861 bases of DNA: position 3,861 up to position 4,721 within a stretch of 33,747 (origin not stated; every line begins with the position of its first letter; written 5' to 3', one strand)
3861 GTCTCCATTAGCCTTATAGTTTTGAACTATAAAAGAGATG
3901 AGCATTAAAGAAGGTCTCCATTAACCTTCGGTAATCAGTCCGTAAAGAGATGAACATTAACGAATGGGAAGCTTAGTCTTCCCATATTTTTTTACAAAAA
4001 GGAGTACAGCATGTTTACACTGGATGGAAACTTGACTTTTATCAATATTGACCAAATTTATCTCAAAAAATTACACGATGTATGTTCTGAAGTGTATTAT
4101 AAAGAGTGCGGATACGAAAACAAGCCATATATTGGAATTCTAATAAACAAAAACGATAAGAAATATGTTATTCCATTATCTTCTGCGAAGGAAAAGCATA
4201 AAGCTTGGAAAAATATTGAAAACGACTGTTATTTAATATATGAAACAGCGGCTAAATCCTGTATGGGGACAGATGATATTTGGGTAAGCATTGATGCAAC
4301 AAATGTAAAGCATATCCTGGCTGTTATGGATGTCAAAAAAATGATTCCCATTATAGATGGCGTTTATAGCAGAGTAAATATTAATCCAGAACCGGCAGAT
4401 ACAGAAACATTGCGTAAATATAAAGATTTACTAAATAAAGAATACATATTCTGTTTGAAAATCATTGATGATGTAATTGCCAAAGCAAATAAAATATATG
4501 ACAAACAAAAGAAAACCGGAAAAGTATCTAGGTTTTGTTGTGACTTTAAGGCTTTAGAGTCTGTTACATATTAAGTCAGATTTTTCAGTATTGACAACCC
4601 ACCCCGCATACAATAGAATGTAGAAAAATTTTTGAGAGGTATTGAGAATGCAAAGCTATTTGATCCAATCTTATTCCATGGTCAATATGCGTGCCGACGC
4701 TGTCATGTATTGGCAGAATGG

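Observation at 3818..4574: Complete type III toxin-antitoxin (ToxIN/CptIN-like abortive-infection) module in an AT-rich islet next to the rhamnose operon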

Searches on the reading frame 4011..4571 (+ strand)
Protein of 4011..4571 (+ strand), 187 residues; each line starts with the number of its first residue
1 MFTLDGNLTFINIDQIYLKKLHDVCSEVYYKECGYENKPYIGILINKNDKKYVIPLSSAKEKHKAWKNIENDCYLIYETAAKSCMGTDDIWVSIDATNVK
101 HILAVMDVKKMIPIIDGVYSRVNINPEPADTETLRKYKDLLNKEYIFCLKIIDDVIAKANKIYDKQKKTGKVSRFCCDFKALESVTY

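Call 3: search_protein_families(library=pfam, proteins=[window:4011-4571:+], max_evalue=1)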
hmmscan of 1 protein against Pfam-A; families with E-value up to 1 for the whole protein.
window:4011-4571:+ (187 aa): 2 families
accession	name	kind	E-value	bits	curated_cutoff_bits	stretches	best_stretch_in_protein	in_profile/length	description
PF13958.12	ToxN_toxin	-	2.5e-40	138.7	25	1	8-185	1-155/159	Toxin ToxN, type III toxin-antitoxin system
PF18681.6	DUF5634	-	0.019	15.8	30.4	1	29-71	29-71/98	Family of unknown function (DUF5634)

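Call 4: search_protein_families(library=padloc, proteins=[window:4011-4571:+], max_evalue=1)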
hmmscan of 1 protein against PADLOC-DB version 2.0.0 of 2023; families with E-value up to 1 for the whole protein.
window:4011-4571:+ (187 aa): 1 family
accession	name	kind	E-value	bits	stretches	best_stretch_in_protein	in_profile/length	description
PDLC02352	AbiQ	-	8.8e-25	85.8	1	9-184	2-152/160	AbiQ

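Call 10: search_solved_structures(query=window:4011-4571:+, max_evalue=10, show_alignments=3)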
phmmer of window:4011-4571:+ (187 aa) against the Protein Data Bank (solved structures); distinct sequences matched with E-value up to 10: 6.
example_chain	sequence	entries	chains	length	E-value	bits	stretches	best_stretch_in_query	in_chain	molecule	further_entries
4ato_A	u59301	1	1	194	2.4e-07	34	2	101-184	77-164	TOXN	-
4glk_A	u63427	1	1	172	4.2e-07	33.2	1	6-184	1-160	AbiQ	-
7d8o_A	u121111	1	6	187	2.6e-06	30.6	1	10-184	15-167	Type III toxin-antitoxin system ToxN/AbiQ family toxin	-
2xd0_A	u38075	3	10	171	4.4e-05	26.6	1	10-125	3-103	TOXN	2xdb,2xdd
3a4t_A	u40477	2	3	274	0.21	14.6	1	132-180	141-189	Putative methyltransferase MJ0026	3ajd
2lg1_A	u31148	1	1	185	0.43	13.6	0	19-111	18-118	A-kinase anchor protein 13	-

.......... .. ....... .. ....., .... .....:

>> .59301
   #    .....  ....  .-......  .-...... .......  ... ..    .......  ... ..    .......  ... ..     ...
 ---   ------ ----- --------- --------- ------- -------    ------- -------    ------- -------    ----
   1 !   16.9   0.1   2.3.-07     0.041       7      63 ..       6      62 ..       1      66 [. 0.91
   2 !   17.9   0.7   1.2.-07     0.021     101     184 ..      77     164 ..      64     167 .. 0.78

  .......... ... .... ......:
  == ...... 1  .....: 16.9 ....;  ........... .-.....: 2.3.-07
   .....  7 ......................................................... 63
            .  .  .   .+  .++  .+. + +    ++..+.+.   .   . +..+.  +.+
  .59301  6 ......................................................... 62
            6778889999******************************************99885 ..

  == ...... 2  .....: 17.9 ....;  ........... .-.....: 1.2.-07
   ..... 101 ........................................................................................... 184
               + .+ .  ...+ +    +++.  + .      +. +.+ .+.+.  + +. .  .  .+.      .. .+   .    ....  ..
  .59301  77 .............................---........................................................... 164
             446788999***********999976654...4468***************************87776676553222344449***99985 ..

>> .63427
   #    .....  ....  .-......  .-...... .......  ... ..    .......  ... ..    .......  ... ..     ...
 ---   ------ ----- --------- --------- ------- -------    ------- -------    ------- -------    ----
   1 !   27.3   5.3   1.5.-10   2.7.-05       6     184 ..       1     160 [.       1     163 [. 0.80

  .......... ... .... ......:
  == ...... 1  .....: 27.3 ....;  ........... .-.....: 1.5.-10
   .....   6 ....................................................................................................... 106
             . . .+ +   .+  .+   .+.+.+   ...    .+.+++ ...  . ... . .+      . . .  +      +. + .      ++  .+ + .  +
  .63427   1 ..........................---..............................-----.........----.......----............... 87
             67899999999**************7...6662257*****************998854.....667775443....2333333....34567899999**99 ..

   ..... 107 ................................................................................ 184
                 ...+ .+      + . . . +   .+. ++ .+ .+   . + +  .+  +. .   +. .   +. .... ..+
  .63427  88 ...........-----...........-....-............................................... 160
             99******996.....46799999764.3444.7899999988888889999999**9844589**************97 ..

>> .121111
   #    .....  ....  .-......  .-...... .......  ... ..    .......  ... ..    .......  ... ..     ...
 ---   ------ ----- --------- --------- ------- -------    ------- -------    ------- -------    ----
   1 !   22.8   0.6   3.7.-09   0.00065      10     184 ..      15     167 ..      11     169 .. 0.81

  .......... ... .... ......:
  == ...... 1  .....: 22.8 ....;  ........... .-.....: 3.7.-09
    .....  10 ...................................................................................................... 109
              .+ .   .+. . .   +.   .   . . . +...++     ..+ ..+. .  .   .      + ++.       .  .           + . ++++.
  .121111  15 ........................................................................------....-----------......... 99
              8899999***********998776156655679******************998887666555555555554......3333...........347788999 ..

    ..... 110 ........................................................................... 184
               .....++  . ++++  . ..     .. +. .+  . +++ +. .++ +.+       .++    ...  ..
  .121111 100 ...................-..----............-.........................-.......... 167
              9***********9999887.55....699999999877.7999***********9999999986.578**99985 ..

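Call 11: search_protein_families(library=ncbifam, proteins=[window:4011-4571:+], max_evalue=1)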
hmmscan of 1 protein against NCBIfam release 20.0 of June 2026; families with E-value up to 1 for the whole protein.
window:4011-4571:+ (187 aa): 0 families

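Call 13: find_homologous_proteins(query=window:4011-4571:+, max_evalue=0.00001)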
Query window:4011-4571:+ (187 aa): 528 proteins with E <= 0.00001 among 593 candidates; the best 120 are listed.
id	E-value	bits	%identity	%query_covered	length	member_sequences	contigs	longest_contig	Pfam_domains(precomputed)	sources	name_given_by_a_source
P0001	1.0e-120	418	100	100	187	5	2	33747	PF13958.13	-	-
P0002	6.2e-95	334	81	99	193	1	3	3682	PF13958.13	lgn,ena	-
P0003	2.6e-94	332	77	99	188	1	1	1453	PF13958.13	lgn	-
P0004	1.5e-93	330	77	99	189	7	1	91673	PF13958.13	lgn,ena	-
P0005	2.0e-93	329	77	99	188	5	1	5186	PF13958.13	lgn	-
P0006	1.0e-92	327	76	99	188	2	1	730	PF13958.13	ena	-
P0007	1.1e-92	327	77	99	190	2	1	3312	PF13958.13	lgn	-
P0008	1.3e-92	327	76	99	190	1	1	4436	PF13958.13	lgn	-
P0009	2.9e-92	326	77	99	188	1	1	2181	PF13958.13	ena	-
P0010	4.0e-92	325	76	99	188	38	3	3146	PF13958.13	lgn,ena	-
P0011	4.3e-92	325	76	99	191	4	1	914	PF13958.13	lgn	-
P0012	9.2e-92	324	76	99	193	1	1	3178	PF13958.13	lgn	-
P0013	1.4e-91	323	76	99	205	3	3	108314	PF13958.13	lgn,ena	-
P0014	2.1e-91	323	77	99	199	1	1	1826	PF13958.13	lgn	-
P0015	2.2e-91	323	77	99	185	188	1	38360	PF13958.13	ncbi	-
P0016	2.7e-91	322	77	99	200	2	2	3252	PF13958.13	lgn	-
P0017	2.8e-91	322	74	99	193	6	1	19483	PF13958.13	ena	-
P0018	5.7e-91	321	75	99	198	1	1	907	PF13958.13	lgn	-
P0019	8.4e-91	321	74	99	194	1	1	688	PF13958.13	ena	-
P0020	9.4e-91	321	75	99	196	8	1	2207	PF13958.13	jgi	jgi:protein AbiQ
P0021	1.4e-90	320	74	99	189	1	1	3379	PF13958.13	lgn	-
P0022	2.5e-90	319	73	99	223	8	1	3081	PF13958.13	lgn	-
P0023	2.7e-90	319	74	99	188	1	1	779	PF13958.13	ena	-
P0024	3.7e-90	319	75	99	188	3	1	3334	PF13958.13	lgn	-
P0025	9.0e-90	317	74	99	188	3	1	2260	PF13958.13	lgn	-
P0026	1.1e-89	317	76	99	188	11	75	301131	PF13958.13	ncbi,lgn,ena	-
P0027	1.2e-89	317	75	99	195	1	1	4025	PF13958.13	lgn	-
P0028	1.4e-89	317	74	99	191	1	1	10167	PF13958.13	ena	-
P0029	5.9e-89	315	75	99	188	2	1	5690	PF13958.13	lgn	-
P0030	6.6e-89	315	73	99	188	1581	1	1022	PF13958.13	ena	-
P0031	7.8e-89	314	74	99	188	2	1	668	PF13958.13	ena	-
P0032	9.7e-89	314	74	99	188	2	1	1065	PF13958.13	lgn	-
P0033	1.1e-88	314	74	99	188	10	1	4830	PF13958.13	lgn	-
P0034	1.3e-88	314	74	99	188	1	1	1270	PF13958.13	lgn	-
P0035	5.2e-88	312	73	99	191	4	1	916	PF13958.13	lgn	-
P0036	6.5e-88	311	75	99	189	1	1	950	PF13958.13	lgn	-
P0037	8.3e-88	311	75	98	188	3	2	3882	PF13958.13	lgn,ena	-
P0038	9.0e-88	311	72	99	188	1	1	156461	PF13958.13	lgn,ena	-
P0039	1.4e-87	310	72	99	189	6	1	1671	PF13958.13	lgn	-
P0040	3.6e-87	309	75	99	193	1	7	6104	PF13958.13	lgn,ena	-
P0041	7.2e-87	308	73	99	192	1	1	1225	PF13958.13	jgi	jgi:protein AbiQ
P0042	1.4e-86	307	73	97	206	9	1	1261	PF13958.13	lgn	-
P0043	2.2e-86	306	73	99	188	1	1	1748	PF13958.13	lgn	-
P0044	3.0e-86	306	71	99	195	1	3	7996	PF13958.13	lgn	-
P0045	3.3e-86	306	71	99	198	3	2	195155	PF13958.13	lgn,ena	-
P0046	6.3e-86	305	73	99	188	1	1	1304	PF13958.13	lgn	-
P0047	1.1e-85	304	70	99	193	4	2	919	PF13958.13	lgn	-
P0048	1.6e-85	304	72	99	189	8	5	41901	PF13958.13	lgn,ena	-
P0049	3.1e-85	303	73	99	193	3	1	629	PF13958.13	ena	-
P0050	3.7e-85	302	73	99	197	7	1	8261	PF13958.13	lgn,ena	-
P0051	4.3e-85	302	68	99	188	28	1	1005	PF13958.13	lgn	-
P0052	5.0e-85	302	71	99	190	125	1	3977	PF13958.13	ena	-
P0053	6.1e-85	302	72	100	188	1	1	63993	PF13958.13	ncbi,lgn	-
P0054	7.4e-85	301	72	99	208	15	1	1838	PF13958.13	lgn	-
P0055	7.8e-85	301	68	99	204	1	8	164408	PF13958.13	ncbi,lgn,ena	-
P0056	9.6e-85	301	68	99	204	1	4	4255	PF13958.13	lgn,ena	-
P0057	1.7e-84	300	67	99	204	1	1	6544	PF13958.13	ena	-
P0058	2.2e-84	300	73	99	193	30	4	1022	PF13958.13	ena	-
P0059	3.4e-84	299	71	99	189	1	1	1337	PF13958.13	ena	-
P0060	4.2e-84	299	70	99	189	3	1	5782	PF13958.13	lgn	-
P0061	5.6e-84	299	70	99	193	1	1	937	PF13958.13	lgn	-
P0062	5.9e-84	298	69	99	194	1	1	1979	PF13958.13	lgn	-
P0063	6.3e-84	298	71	100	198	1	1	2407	PF13958.13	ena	-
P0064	7.0e-84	298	72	99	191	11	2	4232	PF13958.13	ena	-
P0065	1.9e-83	297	69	99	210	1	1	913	PF13958.13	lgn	-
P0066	2.0e-83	297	70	99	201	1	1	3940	PF13958.13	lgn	-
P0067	2.6e-83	296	66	99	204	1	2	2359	PF13958.13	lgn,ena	-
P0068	3.9e-83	296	69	99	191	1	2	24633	PF13958.13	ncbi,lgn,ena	-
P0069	8.3e-83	295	72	99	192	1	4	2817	PF13958.13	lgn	-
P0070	2.3e-82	293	72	96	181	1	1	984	PF13958.13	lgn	-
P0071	2.8e-82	293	70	99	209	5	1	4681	PF13958.13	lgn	-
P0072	2.9e-82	293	69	98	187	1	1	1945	PF13958.13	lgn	-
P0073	3.1e-82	293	72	99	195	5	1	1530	PF13958.13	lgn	-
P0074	3.2e-82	293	72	99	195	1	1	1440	PF13958.13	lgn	-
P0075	4.0e-82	292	70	100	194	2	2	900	PF13958.13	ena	-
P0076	7.0e-82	292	70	99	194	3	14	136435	PF13958.13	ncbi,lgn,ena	-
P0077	1.5e-81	291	69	99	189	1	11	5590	PF13958.13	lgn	-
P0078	1.8e-81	290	71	99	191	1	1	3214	PF13958.13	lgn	-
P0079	1.8e-81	290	70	99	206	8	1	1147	PF13958.13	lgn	-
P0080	2.9e-81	290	71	99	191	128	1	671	PF13958.13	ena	-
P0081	8.5e-81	288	71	99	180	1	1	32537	PF13958.13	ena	-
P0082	6.6e-79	282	65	100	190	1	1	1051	PF13958.13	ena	-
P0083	2.4e-78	280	73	90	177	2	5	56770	PF13958.13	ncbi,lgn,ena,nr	ncbi:MAG: type III toxin-antitoxin system ToxN/AbiQ family toxin [Lachnospiraceae bacterium]|nr:type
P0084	4.0e-78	279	68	100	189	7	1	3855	PF13958.13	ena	-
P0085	5.1e-78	279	69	99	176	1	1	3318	PF13958.13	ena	-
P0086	1.5e-77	278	67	99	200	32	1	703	PF13958.13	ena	-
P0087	1.5e-76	274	66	99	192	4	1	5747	PF13958.13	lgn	-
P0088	4.2e-76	273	62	99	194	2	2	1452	PF13958.13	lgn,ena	-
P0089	5.9e-76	272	77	81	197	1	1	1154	PF13958.13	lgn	-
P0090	7.2e-75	269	66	99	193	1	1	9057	PF13958.13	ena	-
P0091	2.2e-74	267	65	99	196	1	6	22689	PF13958.13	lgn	-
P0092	2.3e-74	267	72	87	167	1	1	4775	PF13958.13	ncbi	-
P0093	5.1e-74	266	69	99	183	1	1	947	PF13958.13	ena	-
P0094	7.5e-74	266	64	99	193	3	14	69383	PF13958.13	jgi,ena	-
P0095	8.6e-74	265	62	99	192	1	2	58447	PF13958.13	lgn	-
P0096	1.9e-73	264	66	99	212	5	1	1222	PF13958.13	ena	-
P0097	2.4e-73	264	65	99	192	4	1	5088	PF13958.13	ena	-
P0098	3.7e-73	263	62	99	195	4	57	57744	PF13958.13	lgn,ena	-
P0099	5.6e-73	263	63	99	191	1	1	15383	PF13958.13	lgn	-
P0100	5.8e-73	263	64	99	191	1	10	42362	PF13958.13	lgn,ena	-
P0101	6.5e-73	262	64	98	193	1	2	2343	PF13958.13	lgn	-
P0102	7.0e-73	262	65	99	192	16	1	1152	PF13958.13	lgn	-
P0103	8.3e-73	262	64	99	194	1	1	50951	PF13958.13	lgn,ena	-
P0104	1.0e-72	262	66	99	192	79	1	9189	PF13958.13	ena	-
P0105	1.3e-72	261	62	99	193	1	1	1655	PF13958.13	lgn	-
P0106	1.6e-72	261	61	99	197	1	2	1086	PF13958.13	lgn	-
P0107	1.7e-72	261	66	99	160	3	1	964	PF13958.13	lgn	-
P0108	1.8e-72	261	64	99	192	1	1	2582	PF13958.13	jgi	-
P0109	1.8e-72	261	62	99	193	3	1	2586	PF13958.13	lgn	-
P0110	1.9e-72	261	63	99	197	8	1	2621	PF13958.13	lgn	-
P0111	2.0e-72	261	64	98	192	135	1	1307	PF13958.13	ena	-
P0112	2.3e-72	261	65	99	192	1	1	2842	PF13958.13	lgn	-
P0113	2.9e-72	260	76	79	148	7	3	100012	PF13958.13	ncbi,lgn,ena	-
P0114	5.1e-72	260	64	99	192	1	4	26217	PF13958.13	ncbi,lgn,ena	-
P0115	6.0e-72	259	64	99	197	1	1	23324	PF13958.13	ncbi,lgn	ncbi:type III toxin-antitoxin system ToxN/AbiQ family toxin [Anaerovoracaceae bacterium 42-11]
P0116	8.7e-72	259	64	98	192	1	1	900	PF13958.13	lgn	-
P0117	1.2e-71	258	62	99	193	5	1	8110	PF13958.13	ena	-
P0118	1.4e-71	258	65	99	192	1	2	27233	PF13958.13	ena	-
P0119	1.4e-71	258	64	99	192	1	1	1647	PF13958.13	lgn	-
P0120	1.4e-71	258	63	99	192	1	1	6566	PF13958.13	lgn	-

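Call 15: find_related_loci(query=A1, collection=genome_contigs, flank=3000)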
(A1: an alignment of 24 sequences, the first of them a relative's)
Query A1 (187 aa) in genome_contigs; peptide patterns used: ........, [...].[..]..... (x = any residue, [..] = any of these).
279 stretches matched a pattern; 199 encode a relative of the query (tblastn E <= 1e-3); the best 80 are kept; 80 distinct loci.
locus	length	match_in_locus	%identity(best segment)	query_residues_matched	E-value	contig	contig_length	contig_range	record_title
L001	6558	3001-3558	77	1-186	2e-97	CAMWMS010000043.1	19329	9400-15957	MAG TPA_asm: uncultured Lachnospiraceae bacterium isolate SRR14411316_bin.13_metawrap_v1.3_MAG genome assembly, contig:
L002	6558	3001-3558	76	1-186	4e-97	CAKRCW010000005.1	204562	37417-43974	MAG: uncultured Lachnospiraceae bacterium isolate REFINED_METABAT215_TOP10_CONTIGS_1500_ASSEMBLY_K77_MERGED__Hadza_MoBio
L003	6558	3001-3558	76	1-186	1e-96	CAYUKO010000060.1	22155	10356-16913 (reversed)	MAG TPA_asm: uncultured Roseburia sp. isolate SRP350583_co4_43 genome assembly, contig: NODE_2346_length_22155_cov_20.72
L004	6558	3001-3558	76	1-186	9e-97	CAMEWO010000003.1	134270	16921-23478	MAG: uncultured Eubacterium sp. isolate SRR11489792_bin.69_metaWRAP_v1.3_MAG genome assembly, contig: ERZ11466811.56, wh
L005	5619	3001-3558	76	1-186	6e-96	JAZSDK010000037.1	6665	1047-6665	MAG: Faecalimonas sp. isolate T1900044598_TS20190064.MAGScoT_cleanbin_000023 SGB_676_k141_1908752, whole genome shotgun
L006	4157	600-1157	76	1-186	7e-96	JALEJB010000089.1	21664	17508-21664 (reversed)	MAG: Lachnospiraceae bacterium isolate SUG50 k141_6021136, whole genome shotgun sequence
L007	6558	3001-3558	75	1-186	1e-95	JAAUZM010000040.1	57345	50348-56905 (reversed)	MAG: Lachnospiraceae bacterium isolate Mgla_MAG_2-bin_7 c_000000021664, whole genome shotgun sequence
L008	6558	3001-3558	76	1-186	3e-95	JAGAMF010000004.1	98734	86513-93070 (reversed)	MAG: Lachnospiraceae bacterium isolate RGIG8570 Water_deer_Cecum-3__c62, whole genome shotgun sequence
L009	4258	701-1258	75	1-186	3e-95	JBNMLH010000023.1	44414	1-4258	MAG: Lachnospiraceae bacterium isolate CM_BacCAG1281.22 k141_381596_length_44414_cov_117.0355, whole genome shotgun sequ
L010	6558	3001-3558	75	1-186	7e-95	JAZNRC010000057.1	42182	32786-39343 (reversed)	MAG: Lachnospiraceae bacterium isolate T1900044820_TS20190286.MAGScoT_cleanbin_000012 SGB_2838_k141_207206, whole genome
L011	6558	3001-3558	75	1-186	6e-95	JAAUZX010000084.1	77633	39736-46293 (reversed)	MAG: Lachnospiraceae bacterium isolate Mgla_MAG_39-bin_18 c_000000106002, whole genome shotgun sequence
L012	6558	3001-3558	76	1-186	6e-95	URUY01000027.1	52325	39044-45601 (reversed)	uncultured Lachnospiraceae bacterium isolate UMGS1368 genome assembly, contig: NODE_190_length_52325_cov_83.518462, whol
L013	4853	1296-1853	76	1-186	9e-95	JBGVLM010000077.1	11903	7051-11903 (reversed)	MAG: Butyrivibrio sp. isolate fecal_MAG_281 fecal_MAG_281_contig_0077, whole genome shotgun sequence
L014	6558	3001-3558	74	1-186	3e-94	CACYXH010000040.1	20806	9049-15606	MAG: uncultured Lachnospiraceae bacterium isolate RUG12359 genome assembly, contig: RUG12359_asm_40, whole genome shotgu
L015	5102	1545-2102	74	1-186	2e-93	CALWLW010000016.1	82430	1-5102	MAG: uncultured Lachnoclostridium sp. isolate BRZ_GB__bin22 genome assembly, contig: BRZ_GB__NODE_503_length_82430_cov_1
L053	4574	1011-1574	60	1-185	3e-70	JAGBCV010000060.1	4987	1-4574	MAG: Clostridia bacterium isolate RGIG9002 Water_deer_Rectum-3__c510775, whole genome shotgun sequence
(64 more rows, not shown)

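Call 34: list_cluster_members(proteins=[P0001, P0015, P0026, P0053, P0083, P0076])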
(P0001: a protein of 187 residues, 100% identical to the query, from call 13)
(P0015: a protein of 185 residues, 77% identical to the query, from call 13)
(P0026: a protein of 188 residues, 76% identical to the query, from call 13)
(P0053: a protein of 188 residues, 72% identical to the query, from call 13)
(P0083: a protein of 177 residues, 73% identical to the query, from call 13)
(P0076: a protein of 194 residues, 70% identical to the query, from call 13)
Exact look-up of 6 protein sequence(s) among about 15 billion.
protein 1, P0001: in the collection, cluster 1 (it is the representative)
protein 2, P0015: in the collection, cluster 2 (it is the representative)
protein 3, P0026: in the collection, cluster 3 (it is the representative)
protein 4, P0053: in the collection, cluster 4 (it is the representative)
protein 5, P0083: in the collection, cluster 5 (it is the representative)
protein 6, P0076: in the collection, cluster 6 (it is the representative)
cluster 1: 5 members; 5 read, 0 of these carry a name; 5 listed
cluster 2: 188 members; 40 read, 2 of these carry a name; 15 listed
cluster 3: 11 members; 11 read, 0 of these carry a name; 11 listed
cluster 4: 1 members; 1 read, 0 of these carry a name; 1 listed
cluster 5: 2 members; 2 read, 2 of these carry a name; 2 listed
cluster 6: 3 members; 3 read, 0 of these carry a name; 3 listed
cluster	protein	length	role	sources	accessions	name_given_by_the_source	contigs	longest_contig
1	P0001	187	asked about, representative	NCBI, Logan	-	-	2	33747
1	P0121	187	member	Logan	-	-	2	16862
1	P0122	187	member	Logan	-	-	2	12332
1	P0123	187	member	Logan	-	-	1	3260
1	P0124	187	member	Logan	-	-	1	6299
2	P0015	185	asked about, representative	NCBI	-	-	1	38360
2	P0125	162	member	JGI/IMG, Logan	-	protein AbiQ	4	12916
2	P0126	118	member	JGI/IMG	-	protein AbiQ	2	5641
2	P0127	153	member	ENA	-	-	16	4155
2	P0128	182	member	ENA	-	-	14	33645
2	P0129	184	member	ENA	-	-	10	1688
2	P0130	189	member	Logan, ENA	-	-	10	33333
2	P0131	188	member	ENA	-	-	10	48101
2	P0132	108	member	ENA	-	-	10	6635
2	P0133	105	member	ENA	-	-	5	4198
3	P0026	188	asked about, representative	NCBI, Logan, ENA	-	-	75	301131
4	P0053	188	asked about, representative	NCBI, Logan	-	-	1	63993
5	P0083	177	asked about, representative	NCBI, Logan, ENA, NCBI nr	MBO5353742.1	MAG: type III toxin-antitoxin system ToxN/AbiQ family toxin [Lachnospiraceae bacterium] | type III toxin-antitoxin system ToxN/AbiQ family toxin [Lachnospiraceae bacterium]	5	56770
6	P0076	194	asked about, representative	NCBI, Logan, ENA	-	-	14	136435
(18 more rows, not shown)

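Call 35: search_dna_similar(query=window:4011-4571:+, collection=phages, mode=protein, max_evalue=0.001, max_rows=15)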
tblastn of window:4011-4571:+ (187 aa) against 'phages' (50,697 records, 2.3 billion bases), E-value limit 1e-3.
Records with a match: 3; places in all: 3; records where one place covers at least 80% of the query: 1.
Best place of each record, by identity: 60-80% 1; <60% 2.
By first word of the organism name: Bacteriophage 1; Clostridioides 1; Clostridium 1.
By host as written in the record: - 2; Clostridium botulinum D str. 1873 1.
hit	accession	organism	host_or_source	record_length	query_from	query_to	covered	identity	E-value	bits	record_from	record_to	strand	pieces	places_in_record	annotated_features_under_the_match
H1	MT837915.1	Bacteriophage sp.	human fecal samples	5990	1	127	68%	78.7%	8e-63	214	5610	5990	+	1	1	record has no annotation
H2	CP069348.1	Clostridioides phage pCD1602_4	water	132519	6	184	96%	25.3%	9e-7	54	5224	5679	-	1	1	record has no annotation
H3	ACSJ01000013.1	Clostridium phage D-1873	Clostridium botulinum D str. 1873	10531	38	184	79%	29.5%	1e-7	56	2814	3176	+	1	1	conserved hypothetical protein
